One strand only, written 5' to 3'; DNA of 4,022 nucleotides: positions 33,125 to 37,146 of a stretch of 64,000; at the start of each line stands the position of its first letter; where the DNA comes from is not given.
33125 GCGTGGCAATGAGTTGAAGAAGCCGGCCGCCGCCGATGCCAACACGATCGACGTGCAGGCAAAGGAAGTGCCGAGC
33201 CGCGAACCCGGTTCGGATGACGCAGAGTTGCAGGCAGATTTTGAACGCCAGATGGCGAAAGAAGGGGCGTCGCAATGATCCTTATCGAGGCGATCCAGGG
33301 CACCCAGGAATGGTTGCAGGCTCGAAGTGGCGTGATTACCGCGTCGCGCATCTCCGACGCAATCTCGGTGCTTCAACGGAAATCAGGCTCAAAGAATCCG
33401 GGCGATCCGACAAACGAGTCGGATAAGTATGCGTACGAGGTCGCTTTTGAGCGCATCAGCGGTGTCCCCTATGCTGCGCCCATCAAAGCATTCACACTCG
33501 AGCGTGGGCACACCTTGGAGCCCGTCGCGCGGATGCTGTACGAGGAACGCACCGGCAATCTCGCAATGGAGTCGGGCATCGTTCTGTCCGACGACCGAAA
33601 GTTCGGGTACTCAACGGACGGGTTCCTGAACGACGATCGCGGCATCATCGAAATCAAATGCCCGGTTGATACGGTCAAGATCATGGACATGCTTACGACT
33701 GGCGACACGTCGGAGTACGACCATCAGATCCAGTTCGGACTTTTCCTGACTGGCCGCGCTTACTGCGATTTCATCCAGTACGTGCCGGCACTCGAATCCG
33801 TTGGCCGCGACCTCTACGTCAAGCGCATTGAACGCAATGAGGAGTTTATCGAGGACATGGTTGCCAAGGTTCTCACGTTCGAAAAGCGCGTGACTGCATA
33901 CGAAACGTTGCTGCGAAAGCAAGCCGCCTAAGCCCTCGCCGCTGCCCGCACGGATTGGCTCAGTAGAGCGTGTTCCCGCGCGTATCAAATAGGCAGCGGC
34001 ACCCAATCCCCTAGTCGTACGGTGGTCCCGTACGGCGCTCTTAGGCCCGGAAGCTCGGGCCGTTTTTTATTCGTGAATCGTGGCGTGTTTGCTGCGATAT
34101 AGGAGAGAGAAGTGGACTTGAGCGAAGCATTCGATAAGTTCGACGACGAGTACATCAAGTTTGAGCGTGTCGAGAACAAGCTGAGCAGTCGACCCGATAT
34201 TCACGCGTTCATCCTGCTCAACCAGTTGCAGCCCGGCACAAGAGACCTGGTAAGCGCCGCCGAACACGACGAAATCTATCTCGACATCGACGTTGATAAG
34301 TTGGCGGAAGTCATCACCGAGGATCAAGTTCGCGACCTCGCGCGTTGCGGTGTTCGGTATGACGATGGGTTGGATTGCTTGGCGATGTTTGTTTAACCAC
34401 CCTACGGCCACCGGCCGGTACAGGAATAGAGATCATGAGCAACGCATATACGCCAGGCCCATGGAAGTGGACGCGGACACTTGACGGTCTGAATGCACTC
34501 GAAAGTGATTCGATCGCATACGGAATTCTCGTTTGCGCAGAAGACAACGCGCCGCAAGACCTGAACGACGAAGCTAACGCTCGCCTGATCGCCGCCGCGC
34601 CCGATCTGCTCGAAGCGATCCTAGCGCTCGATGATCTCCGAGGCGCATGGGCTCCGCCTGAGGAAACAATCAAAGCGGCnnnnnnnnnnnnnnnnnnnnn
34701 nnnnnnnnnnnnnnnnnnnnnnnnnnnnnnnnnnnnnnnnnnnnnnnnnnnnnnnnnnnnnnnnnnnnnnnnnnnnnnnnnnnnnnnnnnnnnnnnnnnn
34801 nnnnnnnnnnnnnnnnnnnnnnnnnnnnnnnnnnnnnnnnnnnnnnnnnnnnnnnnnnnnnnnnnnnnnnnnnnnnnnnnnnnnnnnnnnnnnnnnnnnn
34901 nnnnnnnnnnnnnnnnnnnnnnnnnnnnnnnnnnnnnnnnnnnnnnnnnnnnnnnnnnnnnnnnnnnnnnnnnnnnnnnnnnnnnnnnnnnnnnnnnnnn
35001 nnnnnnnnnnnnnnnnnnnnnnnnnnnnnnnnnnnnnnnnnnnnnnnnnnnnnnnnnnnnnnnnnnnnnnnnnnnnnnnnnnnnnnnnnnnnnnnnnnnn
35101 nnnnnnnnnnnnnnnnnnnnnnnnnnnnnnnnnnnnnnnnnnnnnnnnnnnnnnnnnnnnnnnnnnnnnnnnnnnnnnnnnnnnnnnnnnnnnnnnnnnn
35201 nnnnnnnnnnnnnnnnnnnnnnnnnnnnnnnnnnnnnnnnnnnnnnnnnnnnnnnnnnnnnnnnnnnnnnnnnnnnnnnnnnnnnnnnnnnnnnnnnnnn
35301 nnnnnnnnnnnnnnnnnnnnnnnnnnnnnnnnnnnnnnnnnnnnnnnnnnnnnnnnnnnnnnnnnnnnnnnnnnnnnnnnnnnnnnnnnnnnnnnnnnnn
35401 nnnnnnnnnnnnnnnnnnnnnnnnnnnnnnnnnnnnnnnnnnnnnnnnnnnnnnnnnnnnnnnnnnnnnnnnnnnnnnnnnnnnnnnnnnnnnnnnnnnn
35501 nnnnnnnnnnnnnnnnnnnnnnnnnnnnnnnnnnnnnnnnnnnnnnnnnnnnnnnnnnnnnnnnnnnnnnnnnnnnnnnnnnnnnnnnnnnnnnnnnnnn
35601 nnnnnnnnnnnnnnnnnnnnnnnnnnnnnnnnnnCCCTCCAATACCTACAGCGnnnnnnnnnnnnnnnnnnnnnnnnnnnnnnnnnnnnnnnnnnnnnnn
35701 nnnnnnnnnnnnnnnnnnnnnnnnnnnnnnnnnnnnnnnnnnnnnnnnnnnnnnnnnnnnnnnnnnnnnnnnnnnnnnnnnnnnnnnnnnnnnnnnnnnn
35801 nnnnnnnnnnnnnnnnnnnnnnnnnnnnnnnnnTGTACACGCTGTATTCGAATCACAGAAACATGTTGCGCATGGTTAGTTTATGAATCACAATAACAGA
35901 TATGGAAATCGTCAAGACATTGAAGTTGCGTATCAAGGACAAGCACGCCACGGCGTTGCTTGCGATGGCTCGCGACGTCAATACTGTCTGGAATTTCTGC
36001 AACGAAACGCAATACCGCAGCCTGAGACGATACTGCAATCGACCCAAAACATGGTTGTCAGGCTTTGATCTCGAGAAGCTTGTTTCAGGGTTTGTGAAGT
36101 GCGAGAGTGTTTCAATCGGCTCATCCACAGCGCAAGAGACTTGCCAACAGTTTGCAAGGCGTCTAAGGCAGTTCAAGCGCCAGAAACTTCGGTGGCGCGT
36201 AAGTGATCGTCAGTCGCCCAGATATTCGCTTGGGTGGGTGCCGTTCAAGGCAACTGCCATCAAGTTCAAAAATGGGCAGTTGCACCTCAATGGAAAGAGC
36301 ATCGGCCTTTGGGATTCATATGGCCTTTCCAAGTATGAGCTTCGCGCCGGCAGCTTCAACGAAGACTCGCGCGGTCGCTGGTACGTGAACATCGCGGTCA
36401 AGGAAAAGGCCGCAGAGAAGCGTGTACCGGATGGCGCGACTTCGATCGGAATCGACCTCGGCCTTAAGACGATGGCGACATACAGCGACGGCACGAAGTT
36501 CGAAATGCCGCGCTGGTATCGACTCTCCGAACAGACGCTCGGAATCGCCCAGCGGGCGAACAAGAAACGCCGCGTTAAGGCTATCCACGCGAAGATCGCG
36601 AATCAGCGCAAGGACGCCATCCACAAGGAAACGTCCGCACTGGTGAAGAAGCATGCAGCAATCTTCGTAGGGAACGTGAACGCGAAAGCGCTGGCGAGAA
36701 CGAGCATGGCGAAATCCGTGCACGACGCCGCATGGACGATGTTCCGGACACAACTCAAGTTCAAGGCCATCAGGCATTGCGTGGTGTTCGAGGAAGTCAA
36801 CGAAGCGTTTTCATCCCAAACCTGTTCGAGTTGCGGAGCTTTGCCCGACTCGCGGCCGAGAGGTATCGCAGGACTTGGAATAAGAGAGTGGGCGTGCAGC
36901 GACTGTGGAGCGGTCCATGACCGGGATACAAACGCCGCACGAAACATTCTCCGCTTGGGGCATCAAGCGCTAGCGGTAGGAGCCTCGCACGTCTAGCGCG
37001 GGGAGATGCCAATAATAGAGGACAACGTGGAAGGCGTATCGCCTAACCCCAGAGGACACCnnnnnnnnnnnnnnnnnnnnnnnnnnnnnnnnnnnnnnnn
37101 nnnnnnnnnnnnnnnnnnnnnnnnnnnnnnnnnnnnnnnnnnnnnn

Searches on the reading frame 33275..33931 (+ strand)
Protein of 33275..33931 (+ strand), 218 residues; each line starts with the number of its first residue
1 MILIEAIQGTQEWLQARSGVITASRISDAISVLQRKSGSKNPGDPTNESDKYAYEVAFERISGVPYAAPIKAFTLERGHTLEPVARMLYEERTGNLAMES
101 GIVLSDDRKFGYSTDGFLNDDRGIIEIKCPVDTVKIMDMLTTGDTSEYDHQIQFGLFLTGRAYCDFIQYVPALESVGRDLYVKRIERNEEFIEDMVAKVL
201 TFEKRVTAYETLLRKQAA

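Call 67: search_protein_families(library=pfam, proteins=[window:33275-33931:+], max_evalue=0.001)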
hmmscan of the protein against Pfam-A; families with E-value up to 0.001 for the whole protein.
window:33275-33931:+ (218 aa): 1 family
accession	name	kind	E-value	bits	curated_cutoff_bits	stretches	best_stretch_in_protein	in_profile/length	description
PF09588.16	YqaJ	-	1.5e-16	61.5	22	1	12-161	1-149/150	YqaJ-like viral recombinase domain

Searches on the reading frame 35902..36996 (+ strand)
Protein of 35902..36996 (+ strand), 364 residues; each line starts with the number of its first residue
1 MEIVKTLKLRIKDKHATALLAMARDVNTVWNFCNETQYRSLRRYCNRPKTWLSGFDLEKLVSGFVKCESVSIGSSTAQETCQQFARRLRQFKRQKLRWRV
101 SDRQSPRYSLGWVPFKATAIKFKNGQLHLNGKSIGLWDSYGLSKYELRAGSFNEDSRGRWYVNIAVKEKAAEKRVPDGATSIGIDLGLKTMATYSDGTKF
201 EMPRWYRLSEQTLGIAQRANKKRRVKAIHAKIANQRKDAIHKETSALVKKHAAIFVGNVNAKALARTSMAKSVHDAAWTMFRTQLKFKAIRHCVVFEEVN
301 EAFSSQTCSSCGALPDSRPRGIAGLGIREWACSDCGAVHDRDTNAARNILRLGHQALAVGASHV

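Call 67: search_protein_families(library=pfam, proteins=[window:35902-36996:+], max_evalue=0.001)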
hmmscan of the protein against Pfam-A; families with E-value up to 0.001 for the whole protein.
window:35902-36996:+ (364 aa): 2 families
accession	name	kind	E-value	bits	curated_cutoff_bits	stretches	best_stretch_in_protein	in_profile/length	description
PF07282.18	Cas12f1-like_TNB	-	2.7e-21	75.9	26.3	1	278-349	1-60/60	Cas12f1-like, TNB domain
PF01385.25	OrfB_IS605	-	3e-12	47.2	30.5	1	171-266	8-118/120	Probable transposase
